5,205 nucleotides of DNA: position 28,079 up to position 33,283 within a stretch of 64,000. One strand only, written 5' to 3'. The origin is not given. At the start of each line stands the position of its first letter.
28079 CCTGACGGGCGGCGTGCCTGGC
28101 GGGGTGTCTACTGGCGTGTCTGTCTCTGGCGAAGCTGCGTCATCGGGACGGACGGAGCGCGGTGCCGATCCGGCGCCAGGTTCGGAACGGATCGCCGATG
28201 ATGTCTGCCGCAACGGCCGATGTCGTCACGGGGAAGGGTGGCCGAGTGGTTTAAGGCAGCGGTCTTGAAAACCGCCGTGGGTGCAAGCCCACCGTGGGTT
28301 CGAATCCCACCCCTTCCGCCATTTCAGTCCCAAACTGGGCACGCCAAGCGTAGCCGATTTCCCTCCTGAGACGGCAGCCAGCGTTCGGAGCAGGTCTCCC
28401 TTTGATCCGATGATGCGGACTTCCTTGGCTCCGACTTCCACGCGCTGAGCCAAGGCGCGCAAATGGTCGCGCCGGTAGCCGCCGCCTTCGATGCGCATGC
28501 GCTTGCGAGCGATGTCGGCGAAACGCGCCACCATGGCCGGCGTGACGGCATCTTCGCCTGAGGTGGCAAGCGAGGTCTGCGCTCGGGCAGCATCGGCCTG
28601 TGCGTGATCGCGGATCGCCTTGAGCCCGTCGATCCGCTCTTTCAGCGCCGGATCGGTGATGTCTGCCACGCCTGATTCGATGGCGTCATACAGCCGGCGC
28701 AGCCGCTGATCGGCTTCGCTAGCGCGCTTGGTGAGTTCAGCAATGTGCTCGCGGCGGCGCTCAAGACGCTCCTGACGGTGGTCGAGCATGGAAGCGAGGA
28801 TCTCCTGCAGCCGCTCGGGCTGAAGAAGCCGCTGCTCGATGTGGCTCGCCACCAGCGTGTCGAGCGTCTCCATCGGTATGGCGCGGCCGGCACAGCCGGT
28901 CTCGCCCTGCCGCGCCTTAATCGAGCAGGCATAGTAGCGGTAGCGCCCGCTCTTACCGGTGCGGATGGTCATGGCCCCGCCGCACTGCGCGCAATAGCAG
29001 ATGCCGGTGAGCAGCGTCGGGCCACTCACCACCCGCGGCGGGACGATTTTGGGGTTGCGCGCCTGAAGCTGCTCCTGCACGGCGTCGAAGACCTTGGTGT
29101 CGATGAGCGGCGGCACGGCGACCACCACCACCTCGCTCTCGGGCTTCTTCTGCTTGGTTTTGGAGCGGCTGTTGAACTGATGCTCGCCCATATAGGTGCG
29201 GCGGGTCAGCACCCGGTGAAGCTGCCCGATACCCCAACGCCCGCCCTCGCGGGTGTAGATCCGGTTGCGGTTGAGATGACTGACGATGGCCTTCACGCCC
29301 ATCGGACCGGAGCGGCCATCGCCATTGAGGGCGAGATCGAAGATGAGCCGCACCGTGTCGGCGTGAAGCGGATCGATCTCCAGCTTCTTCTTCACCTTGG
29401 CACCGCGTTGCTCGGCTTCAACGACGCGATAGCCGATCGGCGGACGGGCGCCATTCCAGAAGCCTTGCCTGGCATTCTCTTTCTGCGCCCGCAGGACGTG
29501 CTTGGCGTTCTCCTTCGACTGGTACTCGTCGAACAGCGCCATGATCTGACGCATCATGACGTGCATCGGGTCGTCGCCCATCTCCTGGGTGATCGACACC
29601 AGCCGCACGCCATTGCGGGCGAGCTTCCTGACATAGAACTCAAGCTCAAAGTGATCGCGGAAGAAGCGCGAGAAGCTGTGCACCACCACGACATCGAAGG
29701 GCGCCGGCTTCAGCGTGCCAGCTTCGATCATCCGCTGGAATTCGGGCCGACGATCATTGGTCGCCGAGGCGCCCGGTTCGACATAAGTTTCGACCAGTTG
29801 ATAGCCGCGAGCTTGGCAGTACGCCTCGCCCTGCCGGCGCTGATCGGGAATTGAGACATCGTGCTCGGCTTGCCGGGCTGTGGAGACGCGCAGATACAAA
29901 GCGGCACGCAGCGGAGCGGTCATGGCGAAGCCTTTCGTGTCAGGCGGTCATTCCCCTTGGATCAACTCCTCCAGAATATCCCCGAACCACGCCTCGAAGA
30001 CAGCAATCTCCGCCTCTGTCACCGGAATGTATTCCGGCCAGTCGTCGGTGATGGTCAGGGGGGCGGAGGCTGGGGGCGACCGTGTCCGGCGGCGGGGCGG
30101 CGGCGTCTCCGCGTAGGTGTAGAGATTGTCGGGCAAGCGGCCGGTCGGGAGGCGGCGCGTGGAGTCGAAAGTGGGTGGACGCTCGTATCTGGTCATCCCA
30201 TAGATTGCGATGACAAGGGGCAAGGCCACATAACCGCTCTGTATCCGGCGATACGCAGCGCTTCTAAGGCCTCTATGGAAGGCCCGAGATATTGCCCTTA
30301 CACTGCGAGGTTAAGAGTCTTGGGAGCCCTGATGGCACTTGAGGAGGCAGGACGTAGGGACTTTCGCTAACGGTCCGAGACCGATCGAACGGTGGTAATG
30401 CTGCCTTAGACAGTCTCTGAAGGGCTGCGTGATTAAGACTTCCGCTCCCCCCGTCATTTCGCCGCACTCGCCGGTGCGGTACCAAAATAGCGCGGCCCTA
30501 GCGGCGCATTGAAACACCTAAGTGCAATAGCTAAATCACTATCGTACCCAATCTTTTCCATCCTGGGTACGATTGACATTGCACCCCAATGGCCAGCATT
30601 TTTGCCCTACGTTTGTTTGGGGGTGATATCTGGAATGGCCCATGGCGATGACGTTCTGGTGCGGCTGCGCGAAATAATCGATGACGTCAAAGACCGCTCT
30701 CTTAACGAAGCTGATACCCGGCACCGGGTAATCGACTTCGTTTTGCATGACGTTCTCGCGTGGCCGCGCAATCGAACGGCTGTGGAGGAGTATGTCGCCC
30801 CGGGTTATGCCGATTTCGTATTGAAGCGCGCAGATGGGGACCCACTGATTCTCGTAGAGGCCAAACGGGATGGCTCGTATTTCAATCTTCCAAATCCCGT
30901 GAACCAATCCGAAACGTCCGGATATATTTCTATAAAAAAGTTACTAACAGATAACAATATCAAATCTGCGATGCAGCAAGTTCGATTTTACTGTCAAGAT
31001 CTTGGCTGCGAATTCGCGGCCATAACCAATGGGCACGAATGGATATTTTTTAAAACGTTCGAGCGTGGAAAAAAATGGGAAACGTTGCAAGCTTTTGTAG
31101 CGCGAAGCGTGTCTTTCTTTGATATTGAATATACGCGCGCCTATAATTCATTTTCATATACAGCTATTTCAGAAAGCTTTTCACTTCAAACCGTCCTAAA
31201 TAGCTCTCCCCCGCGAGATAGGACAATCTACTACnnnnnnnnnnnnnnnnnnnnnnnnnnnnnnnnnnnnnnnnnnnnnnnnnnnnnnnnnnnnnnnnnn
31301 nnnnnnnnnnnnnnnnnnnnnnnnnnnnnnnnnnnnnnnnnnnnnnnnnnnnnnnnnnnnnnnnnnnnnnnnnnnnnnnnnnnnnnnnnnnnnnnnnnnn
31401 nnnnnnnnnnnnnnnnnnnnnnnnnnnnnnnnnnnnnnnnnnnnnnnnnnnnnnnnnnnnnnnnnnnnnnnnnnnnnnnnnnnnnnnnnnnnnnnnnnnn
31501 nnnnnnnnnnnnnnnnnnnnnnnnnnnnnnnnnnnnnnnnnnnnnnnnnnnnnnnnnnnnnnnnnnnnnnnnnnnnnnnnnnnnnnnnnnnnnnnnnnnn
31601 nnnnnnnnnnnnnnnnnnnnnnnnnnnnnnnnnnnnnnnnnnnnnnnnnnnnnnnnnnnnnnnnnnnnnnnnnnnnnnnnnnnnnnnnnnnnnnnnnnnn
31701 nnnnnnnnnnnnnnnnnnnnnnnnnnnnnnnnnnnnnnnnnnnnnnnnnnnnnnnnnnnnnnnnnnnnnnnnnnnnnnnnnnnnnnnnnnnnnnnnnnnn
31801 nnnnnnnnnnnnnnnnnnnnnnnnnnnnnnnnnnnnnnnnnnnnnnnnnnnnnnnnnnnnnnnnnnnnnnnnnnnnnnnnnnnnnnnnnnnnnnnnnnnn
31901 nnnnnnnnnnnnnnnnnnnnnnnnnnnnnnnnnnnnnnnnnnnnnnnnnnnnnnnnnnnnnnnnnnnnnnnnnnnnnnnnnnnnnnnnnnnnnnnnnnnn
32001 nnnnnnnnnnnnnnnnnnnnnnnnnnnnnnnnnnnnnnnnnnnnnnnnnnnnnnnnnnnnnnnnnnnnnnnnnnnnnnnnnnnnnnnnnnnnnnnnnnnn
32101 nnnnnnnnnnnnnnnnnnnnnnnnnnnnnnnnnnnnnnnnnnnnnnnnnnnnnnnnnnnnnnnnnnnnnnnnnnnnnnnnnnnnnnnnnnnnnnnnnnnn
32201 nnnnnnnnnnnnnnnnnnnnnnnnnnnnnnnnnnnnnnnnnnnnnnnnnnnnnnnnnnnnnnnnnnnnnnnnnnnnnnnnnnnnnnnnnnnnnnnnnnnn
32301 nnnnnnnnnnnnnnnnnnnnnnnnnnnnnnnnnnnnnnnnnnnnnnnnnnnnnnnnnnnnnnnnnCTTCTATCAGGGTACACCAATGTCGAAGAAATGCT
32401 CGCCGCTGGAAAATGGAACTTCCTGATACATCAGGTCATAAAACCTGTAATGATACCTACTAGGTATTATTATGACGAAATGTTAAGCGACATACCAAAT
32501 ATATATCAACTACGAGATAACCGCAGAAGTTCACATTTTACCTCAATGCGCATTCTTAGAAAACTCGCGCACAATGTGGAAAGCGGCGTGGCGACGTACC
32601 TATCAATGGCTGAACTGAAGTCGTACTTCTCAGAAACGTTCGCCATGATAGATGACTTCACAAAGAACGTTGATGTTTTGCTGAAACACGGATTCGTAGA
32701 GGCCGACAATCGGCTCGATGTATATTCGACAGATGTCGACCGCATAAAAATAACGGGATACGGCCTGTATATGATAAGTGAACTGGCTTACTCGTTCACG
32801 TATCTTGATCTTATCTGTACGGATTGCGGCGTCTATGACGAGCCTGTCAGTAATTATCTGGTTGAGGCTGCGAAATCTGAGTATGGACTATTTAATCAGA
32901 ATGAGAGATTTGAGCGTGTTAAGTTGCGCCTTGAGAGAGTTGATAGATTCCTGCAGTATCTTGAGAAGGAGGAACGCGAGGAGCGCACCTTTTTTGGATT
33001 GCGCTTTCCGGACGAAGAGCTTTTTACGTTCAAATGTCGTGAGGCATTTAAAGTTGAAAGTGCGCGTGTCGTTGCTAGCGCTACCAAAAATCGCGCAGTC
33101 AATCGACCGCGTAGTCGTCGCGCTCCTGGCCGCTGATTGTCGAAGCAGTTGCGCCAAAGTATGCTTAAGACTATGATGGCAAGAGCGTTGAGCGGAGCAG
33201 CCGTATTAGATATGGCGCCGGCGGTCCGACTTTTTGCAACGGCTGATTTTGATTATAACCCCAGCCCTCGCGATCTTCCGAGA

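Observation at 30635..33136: Orphan 833-aa PD-(D/E)xK nuclease / STAND-like P-loop NTPase / helical C-terminal protein: candidate single-gene antiviral sensor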

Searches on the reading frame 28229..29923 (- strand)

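Call 10: search_protein_families(library=pfam, proteins=[window:28229-29923:-], max_evalue=0.001)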
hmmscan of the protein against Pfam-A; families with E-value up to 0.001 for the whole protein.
window:28229-29923:- (565 aa): 3 families
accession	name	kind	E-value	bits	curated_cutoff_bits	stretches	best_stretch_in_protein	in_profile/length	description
PF00239.26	Resolvase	-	1.4e-30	106.8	23.3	1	7-154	1-143/145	Resolvase, N terminal domain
PF07508.19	Recombinase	-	9e-16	58.4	21.1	1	187-288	3-101/102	Recombinase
PF13408.12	Zn_ribbon_recom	-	1.1e-14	55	25.3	1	304-362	1-57/58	Recombinase zinc beta ribbon domain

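Call 29: search_protein_families(library=padloc, proteins=[window:28229-29923:-], max_evalue=0.00001)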
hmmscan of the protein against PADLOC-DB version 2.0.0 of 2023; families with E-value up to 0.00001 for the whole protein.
window:28229-29923:- (565 aa): 0 families

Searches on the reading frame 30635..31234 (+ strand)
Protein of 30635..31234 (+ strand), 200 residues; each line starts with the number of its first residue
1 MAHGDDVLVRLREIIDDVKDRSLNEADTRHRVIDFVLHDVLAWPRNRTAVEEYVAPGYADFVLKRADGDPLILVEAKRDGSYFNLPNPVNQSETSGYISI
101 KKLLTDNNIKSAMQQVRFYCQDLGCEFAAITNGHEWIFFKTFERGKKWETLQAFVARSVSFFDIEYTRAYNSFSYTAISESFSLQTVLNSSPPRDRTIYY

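Call 54: search_solved_structures(query=A4, max_evalue=10, show_alignments=3)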
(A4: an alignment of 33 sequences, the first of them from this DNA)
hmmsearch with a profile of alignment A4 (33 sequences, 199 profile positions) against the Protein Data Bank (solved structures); distinct sequences matched with E-value up to 10: 29.
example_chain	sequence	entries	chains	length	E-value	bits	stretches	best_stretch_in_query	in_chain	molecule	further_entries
3h1t_A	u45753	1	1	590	0.00086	22.2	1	106-141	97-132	Type I site-specific restriction-modification system, R (Restriction) subunit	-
7w63_A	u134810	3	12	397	0.0065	19.3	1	104-187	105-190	Toxin-coregulated pilus biosynthesis protein B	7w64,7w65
5ccg_D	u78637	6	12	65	0.17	14.7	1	2-42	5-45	Synaptosomal-associated protein 25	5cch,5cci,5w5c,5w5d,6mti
3hd7_D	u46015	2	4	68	0.19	14.6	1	2-42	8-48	Synaptosomal-associated protein 25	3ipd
1urq_D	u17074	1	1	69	0.21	14.4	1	2-42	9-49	SYNAPTOSOMAL-ASSOCIATED PROTEIN 25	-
5kj7_D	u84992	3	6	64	0.21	14.4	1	3-42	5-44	Synaptosomal-associated protein 25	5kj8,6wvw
3rk2_D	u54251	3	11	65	0.22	14.3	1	3-42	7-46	Synaptosomal-associated protein 25 | SNAP25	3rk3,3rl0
1n7s_D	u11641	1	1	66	0.23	14.3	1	3-42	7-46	SNAP-25A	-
1kil_D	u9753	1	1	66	0.23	14.3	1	3-42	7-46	SNAP-25 C-terminal SNARE motif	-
2n1t_D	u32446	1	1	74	0.3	13.9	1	3-42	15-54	Synaptosomal-associated protein 25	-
5low_E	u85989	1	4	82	0.37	13.6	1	3-42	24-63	Synaptosomal-associated protein 25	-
1xtg_B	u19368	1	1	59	0.38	13.5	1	5-42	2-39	Synaptosomal-associated protein 25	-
6ip1_D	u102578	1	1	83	0.43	13.4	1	3-42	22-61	Synaptosomal-associated protein 25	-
1sfc_D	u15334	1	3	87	0.49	13.2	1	3-42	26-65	PROTEIN (SNAP-25B)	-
5lob_E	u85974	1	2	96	0.58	13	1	3-42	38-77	Synaptosomal-associated protein 25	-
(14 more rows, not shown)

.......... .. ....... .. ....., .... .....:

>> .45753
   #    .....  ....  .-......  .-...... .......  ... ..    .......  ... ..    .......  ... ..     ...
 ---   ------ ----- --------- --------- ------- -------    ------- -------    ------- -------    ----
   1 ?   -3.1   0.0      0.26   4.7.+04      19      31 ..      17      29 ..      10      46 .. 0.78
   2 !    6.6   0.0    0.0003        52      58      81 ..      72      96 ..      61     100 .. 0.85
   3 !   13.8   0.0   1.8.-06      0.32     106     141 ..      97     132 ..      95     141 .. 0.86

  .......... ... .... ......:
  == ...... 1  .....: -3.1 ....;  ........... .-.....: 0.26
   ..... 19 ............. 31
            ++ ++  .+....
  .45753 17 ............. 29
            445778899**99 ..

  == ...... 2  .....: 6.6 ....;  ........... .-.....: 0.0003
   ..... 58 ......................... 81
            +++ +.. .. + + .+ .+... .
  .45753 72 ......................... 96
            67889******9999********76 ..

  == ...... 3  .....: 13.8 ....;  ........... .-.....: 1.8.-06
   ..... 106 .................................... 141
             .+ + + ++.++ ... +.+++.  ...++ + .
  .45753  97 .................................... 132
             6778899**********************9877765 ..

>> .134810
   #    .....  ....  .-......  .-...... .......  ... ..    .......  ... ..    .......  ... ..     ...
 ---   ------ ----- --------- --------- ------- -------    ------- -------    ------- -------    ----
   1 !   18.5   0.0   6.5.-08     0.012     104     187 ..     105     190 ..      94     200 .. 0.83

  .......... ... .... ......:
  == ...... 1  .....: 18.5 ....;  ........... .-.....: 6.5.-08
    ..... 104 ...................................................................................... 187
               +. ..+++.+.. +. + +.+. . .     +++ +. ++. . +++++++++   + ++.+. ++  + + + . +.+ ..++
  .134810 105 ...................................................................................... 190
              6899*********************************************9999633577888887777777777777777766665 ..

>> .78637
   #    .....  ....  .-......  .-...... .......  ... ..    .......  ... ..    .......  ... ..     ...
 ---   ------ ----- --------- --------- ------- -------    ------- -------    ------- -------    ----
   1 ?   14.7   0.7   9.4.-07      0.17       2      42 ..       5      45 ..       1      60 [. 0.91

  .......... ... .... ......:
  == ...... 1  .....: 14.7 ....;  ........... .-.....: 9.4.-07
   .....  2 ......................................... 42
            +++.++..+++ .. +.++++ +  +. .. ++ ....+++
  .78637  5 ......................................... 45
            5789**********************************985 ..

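Call 55: search_protein_families(library=pfam, alignment_id=A4, max_evalue=0.01)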
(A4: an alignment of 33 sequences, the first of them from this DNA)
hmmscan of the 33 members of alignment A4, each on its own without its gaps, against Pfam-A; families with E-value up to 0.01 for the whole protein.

A. member 1, seq(200 aa): 2 families
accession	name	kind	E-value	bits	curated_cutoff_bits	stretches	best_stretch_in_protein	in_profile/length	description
PF13588.12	HSDR_N_2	-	4.1e-06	27.3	25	1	110-152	65-107/110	Type I restriction enzyme R protein N terminus (HSDR_N)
PF04313.20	HSDR_N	-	2.7e-05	24.5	25.1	1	14-146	81-197/198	Type I restriction enzyme R protein N terminus (HSDR_N)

B. families by the number of members that match (of 33 scanned): 5 families
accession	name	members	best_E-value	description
PF13588.12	HSDR_N_2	22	7.4e-09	Type I restriction enzyme R protein N terminus (HSDR_N)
PF04313.20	HSDR_N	21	3.8e-07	Type I restriction enzyme R protein N terminus (HSDR_N)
PF20464.3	MmeI_N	1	0.00036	MmeI, N-terminal domain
PF23989.1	PilB3_C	1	0.003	PilB3-like, C-terminal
PF08011.17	PDDEXK_9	1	0.0051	PD-(D/E)XK nuclease superfamily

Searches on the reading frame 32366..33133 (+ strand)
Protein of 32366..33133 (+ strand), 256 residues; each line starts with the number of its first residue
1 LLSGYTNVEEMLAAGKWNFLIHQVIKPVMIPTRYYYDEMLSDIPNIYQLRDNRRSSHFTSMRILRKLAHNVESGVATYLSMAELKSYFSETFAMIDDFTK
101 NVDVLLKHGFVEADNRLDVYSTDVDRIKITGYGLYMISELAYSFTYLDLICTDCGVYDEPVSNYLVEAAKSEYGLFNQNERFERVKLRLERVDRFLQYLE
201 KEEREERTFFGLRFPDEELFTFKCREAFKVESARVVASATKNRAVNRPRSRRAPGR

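Call 42: search_solved_structures(query=A3, max_evalue=10, show_alignments=2)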
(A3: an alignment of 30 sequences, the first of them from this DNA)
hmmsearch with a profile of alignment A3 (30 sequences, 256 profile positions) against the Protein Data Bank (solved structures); distinct sequences matched with E-value up to 10: 11.
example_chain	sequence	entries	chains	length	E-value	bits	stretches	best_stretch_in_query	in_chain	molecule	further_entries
1sed_A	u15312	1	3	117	0.025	17.2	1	65-118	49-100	Hypothetical protein yhaI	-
3swf_A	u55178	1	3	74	0.12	14.9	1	175-219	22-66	cGMP-gated cation channel alpha-1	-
6raw_N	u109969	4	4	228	0.57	12.7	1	186-249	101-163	DNA replication complex GINS protein SLD5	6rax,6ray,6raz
7kjr_C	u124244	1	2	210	1.5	11.4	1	169-239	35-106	Apolipoprotein A-I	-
8eqs_C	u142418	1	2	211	1.5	11.3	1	169-239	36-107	Apolipoprotein A-I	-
6pts_A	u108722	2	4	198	1.5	11.3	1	169-239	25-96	Apolipoprotein A-I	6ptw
4v6m_A0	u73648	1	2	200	1.5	11.3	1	169-239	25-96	Apolipoprotein A-I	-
1av1_A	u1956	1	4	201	1.5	11.3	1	169-239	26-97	APOLIPOPROTEIN A-I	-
2msc_A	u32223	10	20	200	1.5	11.3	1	169-239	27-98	Apolipoprotein A-I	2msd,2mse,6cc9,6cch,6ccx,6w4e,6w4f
3r2p_A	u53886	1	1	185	1.6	11.2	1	169-239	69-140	Apolipoprotein A-I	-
6clz_B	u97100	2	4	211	3.8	10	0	170-241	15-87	Apolipoprotein A-I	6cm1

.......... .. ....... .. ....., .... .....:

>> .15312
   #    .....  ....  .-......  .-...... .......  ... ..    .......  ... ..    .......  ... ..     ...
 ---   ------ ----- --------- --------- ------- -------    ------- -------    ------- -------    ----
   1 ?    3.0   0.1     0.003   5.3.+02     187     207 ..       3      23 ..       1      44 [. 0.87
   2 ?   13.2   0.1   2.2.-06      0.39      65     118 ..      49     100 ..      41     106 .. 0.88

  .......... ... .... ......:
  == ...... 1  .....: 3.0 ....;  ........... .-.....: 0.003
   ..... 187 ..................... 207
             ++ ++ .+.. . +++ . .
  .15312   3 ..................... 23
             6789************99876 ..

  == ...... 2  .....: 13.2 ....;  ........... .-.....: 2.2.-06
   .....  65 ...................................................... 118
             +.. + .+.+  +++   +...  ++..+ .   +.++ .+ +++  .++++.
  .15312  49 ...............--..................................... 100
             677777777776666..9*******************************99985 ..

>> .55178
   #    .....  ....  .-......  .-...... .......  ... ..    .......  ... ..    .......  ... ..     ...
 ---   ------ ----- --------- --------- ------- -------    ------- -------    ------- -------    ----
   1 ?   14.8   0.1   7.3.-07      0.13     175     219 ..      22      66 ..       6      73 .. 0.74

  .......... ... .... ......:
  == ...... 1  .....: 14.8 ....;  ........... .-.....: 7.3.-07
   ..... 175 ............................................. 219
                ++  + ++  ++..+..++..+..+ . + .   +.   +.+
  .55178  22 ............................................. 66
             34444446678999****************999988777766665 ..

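Call 48: predict_structure(alignment_id=A3)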
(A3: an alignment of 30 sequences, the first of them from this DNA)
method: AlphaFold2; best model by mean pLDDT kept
length: 256 residues; sequences in the alignment: 30
mean_pLDDT: 90.5   pTM: 0.86
mean pLDDT of the five models: 90.5, 89.5, 89.1, 88.2, 84.1
residues with pLDDT >= 90: 197; 70-90: 35; 50-70: 21; < 50: 3
segments of 3 or more residues with pLDDT < 50: 1-3
pLDDT, mean of each block of 10 residues (from residue 1): 53 61 83 82 96 95 96 90 97 96 98 97 97 95 96 95 96 95 96 98 97 94 97 93 82 68
secondary structure, 60 per line:
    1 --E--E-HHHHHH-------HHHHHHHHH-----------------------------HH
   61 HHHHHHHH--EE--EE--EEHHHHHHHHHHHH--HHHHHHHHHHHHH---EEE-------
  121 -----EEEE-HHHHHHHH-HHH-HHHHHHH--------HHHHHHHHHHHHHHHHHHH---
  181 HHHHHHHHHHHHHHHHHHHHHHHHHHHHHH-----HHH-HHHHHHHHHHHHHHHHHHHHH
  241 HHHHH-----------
elements in order: H8-13 H21-29 H59-68 H81-92 H95-107 E111-113 E126-129 H131-138 H144-150 H159-177 H181-210 H220-245

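Call 50: fold_search(model_id=the predicted structure, library=pdb)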
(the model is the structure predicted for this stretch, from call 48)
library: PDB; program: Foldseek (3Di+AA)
matches with E <= 10: 264; with E <= 0.001: 0
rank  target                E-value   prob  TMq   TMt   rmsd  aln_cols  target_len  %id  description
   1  5x11_E                2.1e-02  0.90  0.25  0.34  13.3       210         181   14  Crystal structure of Bacillus subtilis PadR in complex with operator DNA (released 2017-11-22)
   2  5x11_A                3.4e-02  0.87  0.25  0.35  13.7       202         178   14  Crystal structure of Bacillus subtilis PadR in complex with operator DNA (released 2017-11-22)
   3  5x11_G                4.5e-02  0.75  0.23  0.32  12.5       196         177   14  Crystal structure of Bacillus subtilis PadR in complex with operator DNA (released 2017-11-22)
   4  5x11_B                6.8e-02  0.72  0.24  0.33  13.5       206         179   14  Crystal structure of Bacillus subtilis PadR in complex with operator DNA (released 2017-11-22)
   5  5x11_D                8.0e-02  0.72  0.24  0.33  11.8       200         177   14  Crystal structure of Bacillus subtilis PadR in complex with operator DNA (released 2017-11-22)
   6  5x11_F                1.3e-01  0.60  0.24  0.33  12.9       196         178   15  Crystal structure of Bacillus subtilis PadR in complex with operator DNA (released 2017-11-22)
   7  3ihu_B                1.3e-01  0.51  0.23  0.27  15.0       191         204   12  Crystal structure of DNA binding protein (YP_298823.1) from Ralstonia eutropha JMP134 at 1.92 A resolution (released 2009-08-11)
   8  5x11_C                1.4e-01  0.60  0.24  0.33  11.7       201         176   15  Crystal structure of Bacillus subtilis PadR in complex with operator DNA (released 2017-11-22)
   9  7nz2_C1               1.4e-01  0.33  0.21  0.14  19.7       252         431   10  Cryo-EM structure of the MukBEF-MatP-DNA tetrad (released 2021-07-07)
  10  5x11_H                1.4e-01  0.57  0.24  0.33  11.9       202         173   15  Crystal structure of Bacillus subtilis PadR in complex with operator DNA (released 2017-11-22)
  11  7dkl                  1.9e-01  0.96  0.22  0.26   5.3        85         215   13  Crystal structure of the tandem DEP domains of DEPTOR (released 2021-12-08)
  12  3l9f_A                2.5e-01  0.63  0.25  0.36  12.4       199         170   14  The Crystal Structure of smu.1604c from Streptococcus mutans UA159 (released 2011-01-05)
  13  9gm7_C                2.5e-01  0.25  0.25  0.16  19.5       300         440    8  MukBEF in a nucleotide-bound state with open neck gate (monomer) (released 2025-03-26)
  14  6n9g_A                3.1e-01  0.21  0.21  0.15  23.6       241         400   10  Crystal Structure of RGS7-Gbeta5 dimer (released 2019-01-09)
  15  4eju_A                3.6e-01  0.72  0.22  0.36  15.2       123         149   14  Staphylococcus epidermidis TcaR full length (released 2013-05-08)
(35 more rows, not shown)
